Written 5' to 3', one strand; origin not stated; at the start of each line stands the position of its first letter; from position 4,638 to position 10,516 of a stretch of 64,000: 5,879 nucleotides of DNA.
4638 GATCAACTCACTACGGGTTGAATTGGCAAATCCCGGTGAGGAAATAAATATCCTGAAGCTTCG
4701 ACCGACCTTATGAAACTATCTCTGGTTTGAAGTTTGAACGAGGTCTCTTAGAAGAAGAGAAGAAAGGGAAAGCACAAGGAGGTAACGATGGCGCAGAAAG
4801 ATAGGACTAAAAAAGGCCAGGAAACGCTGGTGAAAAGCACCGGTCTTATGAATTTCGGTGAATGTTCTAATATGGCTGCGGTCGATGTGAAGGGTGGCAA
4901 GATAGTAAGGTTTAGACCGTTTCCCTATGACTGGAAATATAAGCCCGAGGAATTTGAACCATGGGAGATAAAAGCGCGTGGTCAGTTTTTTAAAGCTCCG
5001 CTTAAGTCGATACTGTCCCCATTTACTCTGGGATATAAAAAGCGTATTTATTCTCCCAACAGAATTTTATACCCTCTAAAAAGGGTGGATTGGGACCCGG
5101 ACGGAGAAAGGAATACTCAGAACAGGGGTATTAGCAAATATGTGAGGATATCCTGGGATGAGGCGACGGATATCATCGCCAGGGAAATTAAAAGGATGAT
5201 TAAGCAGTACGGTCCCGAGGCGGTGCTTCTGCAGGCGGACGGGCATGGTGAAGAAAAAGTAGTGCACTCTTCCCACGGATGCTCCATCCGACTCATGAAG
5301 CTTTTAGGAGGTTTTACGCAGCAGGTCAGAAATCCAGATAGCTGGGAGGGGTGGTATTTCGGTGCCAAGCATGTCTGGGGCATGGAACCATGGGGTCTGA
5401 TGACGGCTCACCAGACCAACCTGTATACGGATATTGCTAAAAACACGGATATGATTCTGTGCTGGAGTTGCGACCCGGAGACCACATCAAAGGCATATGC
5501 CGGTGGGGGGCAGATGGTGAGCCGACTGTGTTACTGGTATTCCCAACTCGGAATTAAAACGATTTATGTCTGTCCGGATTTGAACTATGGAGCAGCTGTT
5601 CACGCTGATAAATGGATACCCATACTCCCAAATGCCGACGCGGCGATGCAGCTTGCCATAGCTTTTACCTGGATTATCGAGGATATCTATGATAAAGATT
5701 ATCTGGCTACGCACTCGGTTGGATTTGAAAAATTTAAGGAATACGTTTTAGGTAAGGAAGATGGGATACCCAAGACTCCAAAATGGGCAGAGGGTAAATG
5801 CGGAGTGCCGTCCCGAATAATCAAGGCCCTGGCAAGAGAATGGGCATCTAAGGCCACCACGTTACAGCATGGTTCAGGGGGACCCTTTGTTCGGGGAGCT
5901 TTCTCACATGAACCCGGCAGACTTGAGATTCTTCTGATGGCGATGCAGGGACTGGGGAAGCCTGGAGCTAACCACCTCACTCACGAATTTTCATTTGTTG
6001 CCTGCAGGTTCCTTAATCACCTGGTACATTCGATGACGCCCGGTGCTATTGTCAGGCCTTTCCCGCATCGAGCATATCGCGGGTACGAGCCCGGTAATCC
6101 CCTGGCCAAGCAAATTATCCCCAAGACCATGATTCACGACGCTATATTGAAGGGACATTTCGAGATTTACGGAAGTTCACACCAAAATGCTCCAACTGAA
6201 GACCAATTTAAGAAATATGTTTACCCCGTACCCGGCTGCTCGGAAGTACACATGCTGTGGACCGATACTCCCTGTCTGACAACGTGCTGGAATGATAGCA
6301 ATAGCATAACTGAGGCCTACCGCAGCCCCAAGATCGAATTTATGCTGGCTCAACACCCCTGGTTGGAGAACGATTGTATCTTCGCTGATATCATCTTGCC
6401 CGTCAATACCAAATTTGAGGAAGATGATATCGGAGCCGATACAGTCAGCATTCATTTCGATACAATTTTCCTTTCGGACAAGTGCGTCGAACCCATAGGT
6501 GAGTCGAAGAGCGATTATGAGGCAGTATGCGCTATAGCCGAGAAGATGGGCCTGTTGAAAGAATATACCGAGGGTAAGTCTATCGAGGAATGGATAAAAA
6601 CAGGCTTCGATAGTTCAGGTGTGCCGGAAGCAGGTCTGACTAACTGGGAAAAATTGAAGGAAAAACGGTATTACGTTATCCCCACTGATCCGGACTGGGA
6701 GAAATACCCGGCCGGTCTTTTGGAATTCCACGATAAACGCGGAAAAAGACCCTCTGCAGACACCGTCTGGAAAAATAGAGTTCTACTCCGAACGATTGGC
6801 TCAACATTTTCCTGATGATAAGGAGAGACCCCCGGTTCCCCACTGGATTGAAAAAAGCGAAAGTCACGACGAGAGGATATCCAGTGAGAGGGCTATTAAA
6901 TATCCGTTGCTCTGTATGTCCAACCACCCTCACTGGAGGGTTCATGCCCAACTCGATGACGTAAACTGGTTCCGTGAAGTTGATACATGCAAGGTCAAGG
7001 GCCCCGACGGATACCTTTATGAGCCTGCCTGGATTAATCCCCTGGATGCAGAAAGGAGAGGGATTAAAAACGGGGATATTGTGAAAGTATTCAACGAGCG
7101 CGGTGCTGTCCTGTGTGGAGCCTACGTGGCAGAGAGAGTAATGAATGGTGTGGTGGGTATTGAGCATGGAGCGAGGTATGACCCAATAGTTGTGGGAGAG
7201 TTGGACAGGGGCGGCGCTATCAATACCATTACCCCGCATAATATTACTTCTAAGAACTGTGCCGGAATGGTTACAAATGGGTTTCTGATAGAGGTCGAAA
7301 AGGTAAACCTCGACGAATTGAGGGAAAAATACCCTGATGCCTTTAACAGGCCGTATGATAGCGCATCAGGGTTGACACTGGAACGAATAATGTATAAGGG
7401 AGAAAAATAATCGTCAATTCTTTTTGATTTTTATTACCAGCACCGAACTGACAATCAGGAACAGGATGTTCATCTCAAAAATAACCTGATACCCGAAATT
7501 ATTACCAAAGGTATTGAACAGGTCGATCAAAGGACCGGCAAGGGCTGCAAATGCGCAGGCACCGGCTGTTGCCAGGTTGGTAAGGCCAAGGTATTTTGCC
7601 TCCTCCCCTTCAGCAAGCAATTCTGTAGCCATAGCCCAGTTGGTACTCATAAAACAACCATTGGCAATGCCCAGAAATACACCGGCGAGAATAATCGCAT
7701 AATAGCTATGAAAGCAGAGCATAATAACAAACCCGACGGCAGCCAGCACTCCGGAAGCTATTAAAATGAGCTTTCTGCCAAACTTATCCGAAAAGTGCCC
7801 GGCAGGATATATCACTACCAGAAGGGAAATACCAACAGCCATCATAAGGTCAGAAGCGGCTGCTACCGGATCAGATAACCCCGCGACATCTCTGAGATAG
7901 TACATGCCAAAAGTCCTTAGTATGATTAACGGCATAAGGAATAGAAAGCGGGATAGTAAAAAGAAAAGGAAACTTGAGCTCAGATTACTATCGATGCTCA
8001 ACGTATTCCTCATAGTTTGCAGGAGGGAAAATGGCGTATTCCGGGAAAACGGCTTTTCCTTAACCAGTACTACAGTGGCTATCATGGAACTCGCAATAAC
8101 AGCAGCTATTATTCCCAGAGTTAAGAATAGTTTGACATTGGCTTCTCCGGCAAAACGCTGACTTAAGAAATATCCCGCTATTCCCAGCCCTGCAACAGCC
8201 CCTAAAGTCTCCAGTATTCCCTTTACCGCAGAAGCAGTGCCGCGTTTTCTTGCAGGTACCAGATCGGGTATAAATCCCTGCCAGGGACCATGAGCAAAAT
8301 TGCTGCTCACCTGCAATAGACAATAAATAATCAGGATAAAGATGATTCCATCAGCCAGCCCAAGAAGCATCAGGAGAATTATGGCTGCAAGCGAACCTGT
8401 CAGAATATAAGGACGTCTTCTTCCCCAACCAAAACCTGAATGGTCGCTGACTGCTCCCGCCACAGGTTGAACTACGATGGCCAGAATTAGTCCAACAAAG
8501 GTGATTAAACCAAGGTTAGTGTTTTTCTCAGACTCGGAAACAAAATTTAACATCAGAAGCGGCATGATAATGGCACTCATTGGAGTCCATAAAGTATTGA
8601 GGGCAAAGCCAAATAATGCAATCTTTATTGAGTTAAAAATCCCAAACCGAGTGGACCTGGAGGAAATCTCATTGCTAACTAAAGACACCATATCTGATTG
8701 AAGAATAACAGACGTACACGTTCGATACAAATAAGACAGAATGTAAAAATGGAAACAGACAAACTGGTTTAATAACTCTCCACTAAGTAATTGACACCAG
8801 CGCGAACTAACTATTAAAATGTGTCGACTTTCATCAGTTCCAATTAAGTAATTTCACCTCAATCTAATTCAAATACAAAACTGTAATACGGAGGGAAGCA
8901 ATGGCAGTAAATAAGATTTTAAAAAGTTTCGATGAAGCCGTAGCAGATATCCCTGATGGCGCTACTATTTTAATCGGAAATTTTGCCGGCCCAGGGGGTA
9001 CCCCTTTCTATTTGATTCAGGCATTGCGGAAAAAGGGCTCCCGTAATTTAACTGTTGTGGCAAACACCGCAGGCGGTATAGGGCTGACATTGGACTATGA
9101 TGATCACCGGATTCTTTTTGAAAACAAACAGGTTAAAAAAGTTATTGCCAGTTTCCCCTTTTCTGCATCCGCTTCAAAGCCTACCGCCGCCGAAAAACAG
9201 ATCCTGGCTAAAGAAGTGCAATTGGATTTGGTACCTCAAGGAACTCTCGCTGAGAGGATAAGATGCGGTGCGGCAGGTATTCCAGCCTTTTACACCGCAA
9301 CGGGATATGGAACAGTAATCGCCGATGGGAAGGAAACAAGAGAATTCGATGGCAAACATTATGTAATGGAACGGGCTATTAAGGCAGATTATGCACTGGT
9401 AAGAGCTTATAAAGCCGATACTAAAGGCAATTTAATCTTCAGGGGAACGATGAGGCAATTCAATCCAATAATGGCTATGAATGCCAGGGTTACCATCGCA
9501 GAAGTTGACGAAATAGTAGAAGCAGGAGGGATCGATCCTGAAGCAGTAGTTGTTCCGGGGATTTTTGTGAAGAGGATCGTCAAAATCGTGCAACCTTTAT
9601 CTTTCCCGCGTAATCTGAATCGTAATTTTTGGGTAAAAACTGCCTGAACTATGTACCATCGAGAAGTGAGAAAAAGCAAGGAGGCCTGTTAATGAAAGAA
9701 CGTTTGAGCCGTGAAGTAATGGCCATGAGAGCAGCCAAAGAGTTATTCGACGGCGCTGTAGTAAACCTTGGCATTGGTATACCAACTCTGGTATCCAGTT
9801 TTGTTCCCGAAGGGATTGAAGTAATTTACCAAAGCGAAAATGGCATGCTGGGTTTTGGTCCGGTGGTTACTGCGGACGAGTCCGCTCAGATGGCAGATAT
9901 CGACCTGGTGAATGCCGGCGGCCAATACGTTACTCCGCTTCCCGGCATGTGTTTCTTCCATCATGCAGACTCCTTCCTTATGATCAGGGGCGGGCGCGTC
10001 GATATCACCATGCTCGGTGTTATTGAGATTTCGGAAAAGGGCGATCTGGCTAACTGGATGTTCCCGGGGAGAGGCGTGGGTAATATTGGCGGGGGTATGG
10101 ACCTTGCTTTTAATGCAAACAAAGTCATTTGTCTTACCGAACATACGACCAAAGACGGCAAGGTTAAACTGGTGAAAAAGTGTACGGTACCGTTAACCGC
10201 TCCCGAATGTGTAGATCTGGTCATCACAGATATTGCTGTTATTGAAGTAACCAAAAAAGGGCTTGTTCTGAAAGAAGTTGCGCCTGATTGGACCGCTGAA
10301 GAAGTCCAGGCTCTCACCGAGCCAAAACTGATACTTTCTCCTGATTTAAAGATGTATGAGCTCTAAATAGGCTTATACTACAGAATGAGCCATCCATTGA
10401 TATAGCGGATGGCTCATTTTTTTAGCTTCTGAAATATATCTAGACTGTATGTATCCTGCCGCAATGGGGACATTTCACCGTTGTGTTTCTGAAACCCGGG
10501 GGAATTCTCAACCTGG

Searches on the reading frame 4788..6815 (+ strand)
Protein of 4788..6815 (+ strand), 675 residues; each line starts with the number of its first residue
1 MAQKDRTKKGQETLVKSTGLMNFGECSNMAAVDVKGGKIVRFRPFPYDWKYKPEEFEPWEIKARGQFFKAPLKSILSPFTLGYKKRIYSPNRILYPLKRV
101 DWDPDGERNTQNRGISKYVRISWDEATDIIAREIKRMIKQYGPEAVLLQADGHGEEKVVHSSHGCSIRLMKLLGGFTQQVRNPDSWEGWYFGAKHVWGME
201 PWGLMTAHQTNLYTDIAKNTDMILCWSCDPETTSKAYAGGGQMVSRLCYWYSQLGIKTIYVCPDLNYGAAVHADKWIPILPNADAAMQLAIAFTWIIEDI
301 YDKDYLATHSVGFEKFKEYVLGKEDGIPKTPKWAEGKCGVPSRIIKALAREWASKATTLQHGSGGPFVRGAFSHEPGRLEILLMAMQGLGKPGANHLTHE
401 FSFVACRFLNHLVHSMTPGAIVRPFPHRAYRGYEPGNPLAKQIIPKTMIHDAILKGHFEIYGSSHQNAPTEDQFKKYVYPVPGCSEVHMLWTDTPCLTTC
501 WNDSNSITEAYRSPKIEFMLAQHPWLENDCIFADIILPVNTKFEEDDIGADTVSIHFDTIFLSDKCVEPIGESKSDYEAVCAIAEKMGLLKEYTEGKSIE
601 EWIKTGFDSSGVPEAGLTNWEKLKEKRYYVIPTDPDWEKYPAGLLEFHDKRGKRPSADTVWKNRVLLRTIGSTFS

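Call 59: search_protein_families(library=pfam, proteins=[window:4788-6815:+], max_evalue=0.00001)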
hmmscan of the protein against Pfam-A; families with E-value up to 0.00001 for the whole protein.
window:4788-6815:+ (675 aa): 2 families
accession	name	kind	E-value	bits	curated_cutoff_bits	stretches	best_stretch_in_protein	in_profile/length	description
PF00384.28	Molybdopterin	-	3.4e-23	82.7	24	1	92-586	1-353/353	Molybdopterin oxidoreductase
PF21423.2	AhtL-like_1st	-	4.4e-09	36.2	27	1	32-84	5-53/55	Pyrogallol hydroxytransferase large subunit-like, domain 1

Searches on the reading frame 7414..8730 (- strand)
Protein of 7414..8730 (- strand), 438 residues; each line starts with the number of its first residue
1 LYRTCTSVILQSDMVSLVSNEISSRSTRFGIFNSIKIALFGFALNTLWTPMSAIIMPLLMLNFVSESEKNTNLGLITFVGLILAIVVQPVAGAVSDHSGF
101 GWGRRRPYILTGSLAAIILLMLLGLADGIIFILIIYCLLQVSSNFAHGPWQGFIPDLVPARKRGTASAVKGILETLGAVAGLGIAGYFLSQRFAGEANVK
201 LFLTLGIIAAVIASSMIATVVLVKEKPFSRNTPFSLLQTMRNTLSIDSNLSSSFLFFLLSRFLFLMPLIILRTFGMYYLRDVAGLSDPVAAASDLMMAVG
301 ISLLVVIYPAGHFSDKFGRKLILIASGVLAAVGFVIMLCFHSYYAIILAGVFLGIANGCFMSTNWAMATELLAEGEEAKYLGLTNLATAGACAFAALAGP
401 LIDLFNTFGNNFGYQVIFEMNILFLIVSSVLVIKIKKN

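Call 59: search_protein_families(library=pfam, proteins=[window:7414-8730:-], max_evalue=0.00001)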
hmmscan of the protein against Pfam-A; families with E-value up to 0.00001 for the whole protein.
window:7414-8730:- (438 aa): 3 families
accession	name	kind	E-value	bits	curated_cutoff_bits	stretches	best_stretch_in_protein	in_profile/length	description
PF07690.21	MFS_1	-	3.1e-28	99.1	33.4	2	255-432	6-168/347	Major Facilitator Superfamily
PF13347.12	MFS_2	-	5.8e-22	78.3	27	1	71-430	33-411/427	MFS/sugar transport protein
PF03209.21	PUCC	-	4.6e-07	29.6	21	0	85-436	28-397/401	PUCC protein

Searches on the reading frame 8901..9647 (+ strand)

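Call 59: search_protein_families(library=pfam, proteins=[window:8901-9647:+], max_evalue=0.00001)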
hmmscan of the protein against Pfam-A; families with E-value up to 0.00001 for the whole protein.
window:8901-9647:+ (248 aa): 1 family
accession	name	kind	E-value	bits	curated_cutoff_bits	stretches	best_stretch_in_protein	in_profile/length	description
PF01144.29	CoA_trans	-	4.3e-64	216.3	23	1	9-228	3-216/217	Coenzyme A transferase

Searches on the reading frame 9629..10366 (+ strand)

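Call 59: search_protein_families(library=pfam, proteins=[window:9629-10366:+], max_evalue=0.00001)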
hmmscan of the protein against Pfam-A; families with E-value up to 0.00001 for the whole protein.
window:9629-10366:+ (245 aa): 1 family
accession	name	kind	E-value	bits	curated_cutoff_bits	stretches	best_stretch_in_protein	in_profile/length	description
PF01144.29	CoA_trans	-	1.5e-34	119.8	23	1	30-227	3-215/217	Coenzyme A transferase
